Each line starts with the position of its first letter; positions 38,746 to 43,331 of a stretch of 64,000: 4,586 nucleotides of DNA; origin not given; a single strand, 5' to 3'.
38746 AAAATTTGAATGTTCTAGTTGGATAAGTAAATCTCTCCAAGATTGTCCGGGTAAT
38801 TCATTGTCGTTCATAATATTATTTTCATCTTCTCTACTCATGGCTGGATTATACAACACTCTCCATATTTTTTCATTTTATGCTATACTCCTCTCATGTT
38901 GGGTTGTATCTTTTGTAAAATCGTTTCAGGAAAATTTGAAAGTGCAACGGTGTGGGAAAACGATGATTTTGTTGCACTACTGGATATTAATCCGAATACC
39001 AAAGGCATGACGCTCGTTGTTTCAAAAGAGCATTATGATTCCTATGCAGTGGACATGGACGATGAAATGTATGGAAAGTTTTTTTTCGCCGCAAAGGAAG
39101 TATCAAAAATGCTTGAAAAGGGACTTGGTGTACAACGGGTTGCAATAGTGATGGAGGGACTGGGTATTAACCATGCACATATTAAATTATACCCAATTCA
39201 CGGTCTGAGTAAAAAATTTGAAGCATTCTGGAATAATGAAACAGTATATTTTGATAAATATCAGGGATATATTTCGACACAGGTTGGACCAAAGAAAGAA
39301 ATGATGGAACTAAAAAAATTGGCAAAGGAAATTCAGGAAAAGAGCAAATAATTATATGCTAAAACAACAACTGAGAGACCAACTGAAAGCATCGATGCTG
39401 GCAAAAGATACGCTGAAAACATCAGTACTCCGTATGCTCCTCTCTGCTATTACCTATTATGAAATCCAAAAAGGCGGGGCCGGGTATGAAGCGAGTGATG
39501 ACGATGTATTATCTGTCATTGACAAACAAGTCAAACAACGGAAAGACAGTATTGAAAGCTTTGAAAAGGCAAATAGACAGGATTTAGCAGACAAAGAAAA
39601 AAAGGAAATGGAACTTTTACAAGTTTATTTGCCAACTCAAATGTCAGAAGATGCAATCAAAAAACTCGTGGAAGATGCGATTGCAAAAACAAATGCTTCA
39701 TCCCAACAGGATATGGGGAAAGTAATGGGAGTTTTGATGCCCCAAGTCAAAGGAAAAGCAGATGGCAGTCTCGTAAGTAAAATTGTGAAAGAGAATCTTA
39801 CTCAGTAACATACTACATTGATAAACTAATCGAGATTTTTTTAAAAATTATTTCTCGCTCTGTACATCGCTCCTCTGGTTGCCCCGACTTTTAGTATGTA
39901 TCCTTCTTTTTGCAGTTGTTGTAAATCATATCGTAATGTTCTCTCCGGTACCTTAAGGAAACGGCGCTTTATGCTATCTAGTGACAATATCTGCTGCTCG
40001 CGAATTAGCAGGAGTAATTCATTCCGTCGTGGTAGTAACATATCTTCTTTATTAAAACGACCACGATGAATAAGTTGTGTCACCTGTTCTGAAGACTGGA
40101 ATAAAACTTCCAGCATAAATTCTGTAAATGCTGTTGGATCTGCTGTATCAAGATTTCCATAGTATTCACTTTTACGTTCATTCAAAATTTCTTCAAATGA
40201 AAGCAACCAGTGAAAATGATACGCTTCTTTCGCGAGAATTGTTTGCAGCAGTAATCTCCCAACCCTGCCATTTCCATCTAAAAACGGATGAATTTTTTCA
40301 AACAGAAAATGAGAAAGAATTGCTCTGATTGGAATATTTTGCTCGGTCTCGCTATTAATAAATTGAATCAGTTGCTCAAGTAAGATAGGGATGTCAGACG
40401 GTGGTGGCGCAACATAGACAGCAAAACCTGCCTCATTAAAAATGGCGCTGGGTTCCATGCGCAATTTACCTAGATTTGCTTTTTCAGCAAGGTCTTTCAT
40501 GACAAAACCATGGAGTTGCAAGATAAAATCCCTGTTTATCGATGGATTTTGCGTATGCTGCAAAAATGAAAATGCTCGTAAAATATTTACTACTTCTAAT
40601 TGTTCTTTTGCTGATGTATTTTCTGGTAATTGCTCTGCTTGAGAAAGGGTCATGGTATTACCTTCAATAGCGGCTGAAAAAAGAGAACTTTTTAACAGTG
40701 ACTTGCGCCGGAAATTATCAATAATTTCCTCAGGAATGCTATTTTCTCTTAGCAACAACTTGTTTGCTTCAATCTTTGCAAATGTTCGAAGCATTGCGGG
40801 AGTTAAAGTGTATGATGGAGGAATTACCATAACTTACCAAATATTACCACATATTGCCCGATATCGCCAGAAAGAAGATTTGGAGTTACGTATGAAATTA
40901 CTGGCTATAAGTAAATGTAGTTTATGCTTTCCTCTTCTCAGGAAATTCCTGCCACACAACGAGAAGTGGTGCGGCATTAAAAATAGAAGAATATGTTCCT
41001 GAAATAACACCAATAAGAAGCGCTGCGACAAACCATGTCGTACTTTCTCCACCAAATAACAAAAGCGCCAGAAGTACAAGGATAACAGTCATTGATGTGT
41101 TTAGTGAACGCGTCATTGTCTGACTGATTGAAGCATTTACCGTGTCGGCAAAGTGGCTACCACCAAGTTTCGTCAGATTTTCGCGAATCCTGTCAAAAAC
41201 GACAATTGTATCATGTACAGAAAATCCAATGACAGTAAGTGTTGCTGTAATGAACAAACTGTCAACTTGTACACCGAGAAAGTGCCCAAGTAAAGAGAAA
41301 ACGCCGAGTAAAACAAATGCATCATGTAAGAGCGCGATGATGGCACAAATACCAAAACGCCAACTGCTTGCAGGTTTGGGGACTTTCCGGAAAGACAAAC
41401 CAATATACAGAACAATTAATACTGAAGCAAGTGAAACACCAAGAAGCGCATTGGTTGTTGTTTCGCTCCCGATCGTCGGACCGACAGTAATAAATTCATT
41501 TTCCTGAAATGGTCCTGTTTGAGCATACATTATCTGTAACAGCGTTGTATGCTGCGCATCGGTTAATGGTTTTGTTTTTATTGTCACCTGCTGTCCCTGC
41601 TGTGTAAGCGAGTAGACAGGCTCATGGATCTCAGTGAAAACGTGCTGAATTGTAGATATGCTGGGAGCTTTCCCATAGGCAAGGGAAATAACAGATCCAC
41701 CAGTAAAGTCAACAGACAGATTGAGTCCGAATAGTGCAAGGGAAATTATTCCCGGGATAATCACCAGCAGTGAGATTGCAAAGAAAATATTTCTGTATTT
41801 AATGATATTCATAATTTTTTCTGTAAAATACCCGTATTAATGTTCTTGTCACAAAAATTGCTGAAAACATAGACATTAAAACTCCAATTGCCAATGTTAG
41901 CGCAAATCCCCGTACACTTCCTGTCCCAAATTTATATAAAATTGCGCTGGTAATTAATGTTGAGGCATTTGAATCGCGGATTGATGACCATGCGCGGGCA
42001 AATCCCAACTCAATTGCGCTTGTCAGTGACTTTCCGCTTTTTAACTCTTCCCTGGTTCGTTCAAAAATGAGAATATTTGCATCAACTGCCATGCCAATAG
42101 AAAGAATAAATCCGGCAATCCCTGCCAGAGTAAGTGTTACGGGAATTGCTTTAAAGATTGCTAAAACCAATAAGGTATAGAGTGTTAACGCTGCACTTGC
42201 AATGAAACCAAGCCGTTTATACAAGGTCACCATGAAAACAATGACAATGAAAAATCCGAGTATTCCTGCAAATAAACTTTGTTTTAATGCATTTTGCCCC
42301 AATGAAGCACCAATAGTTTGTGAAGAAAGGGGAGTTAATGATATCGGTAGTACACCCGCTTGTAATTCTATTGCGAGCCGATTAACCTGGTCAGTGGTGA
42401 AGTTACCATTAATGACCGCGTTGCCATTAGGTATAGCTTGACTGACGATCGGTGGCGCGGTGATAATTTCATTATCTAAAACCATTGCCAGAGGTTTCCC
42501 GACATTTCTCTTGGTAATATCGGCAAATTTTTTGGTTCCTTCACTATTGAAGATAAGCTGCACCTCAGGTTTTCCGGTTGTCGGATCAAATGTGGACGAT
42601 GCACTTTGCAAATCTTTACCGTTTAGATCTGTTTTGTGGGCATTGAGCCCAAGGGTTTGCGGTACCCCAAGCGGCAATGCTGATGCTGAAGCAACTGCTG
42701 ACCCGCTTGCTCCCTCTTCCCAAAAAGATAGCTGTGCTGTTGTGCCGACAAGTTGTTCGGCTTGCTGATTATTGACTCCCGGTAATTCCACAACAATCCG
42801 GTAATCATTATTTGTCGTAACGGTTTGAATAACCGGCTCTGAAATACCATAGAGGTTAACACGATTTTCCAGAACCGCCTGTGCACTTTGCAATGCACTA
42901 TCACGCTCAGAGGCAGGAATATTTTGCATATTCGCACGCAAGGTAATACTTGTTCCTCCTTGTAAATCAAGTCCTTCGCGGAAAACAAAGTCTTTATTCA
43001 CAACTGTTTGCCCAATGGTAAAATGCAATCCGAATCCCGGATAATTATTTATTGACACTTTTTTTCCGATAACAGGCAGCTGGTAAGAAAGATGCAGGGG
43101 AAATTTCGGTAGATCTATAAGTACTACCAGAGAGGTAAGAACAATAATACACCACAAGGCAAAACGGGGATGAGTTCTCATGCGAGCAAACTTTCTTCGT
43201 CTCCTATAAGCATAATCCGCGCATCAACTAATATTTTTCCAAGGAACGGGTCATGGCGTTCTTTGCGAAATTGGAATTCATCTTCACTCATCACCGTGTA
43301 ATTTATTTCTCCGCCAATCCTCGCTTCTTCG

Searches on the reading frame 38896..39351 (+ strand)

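Call 62: search_protein_families(library=pfam, proteins=[window:38896-39351:+], max_evalue=0.0001)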
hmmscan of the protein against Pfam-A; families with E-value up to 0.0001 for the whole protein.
window:38896-39351:+ (151 aa): 2 families
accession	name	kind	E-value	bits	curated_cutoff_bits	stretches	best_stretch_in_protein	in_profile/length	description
PF01230.28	HIT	-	6.6e-09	36.7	21.5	1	15-87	5-76/98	HIT domain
PF11969.13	DcpS_C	-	3e-06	28.1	24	1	4-50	2-48/114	Scavenger mRNA decapping enzyme C-term binding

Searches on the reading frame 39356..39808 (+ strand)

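Call 62: search_protein_families(library=pfam, proteins=[window:39356-39808:+], max_evalue=0.0001)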
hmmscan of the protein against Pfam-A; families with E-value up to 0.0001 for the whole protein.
window:39356-39808:+ (150 aa): 2 families
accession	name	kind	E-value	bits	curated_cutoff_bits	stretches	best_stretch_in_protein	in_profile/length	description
PF09424.15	YqeY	-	1.7e-51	174.5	27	1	3-148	1-143/143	Yqey-like protein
PF02637.23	GatB_Yqey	-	8.6e-06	26.1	27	1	84-148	76-148/148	GatB domain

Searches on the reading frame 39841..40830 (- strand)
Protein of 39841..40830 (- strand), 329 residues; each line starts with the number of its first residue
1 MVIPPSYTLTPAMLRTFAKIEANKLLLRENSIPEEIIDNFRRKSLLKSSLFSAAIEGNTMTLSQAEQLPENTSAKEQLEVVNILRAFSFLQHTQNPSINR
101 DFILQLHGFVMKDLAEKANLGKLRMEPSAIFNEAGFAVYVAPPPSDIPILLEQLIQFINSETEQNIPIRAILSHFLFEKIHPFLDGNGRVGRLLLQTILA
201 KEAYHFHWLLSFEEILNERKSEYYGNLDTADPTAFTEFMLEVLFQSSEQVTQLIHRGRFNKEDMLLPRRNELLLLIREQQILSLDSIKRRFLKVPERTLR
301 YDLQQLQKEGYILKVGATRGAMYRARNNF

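Call 62: search_protein_families(library=pfam, proteins=[window:39841-40830:-], max_evalue=0.0001)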
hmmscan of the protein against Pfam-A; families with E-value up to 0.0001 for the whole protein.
window:39841-40830:- (329 aa): 1 family
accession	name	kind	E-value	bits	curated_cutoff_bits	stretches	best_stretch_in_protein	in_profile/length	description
PF02661.23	Fic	-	2.4e-18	67.2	24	1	98-199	2-93/93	Fic/DOC family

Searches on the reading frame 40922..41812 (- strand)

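Call 62: search_protein_families(library=pfam, proteins=[window:40922-41812:-], max_evalue=0.0001)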
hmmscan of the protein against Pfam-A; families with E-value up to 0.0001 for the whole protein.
window:40922-41812:- (296 aa): 2 families
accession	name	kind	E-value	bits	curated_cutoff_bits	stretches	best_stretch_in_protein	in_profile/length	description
PF02355.23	SecD_SecF_C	-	2.4e-53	180.8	20.5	1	102-289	13-188/189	Protein export membrane protein SecD/SecF, C-terminal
PF07549.19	Sec_GG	-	5.9e-07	29.3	20.3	1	23-48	1-26/28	SecD/SecF GG Motif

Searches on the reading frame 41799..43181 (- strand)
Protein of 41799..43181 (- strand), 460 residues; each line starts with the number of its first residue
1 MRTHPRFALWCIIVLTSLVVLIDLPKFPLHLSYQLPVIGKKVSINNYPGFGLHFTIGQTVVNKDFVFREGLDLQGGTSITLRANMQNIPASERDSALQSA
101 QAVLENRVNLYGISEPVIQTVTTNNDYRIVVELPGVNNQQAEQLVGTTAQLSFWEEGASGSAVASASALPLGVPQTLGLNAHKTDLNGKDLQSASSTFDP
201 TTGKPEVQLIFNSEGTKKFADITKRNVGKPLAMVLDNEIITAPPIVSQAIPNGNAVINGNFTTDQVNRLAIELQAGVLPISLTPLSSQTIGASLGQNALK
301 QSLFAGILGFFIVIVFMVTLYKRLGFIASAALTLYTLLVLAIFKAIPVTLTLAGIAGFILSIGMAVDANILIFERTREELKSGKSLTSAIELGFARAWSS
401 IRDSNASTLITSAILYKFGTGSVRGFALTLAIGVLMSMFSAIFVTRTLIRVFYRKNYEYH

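Call 63: search_protein_families(library=pfam, proteins=[window:41799-43181:-], max_evalue=0.0001)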
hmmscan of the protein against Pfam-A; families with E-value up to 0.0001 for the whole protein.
window:41799-43181:- (460 aa): 4 families
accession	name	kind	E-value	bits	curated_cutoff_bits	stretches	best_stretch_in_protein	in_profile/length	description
PF22599.2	SecDF_P1_head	-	5.5e-29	100.8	27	1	183-280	18-114/114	SecDF, P1 head subdomain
PF21760.3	SecD_1st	-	4.7e-16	58.4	27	1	98-155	2-57/60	Protein translocase subunit SecDF, P1 domain, N-terminal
PF02355.23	SecD_SecF_C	-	1e-15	58.1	20.5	1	285-453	16-187/189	Protein export membrane protein SecD/SecF, C-terminal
PF03176.21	MMPL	-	4.4e-07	29.6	20.5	1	329-444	180-294/333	MMPL family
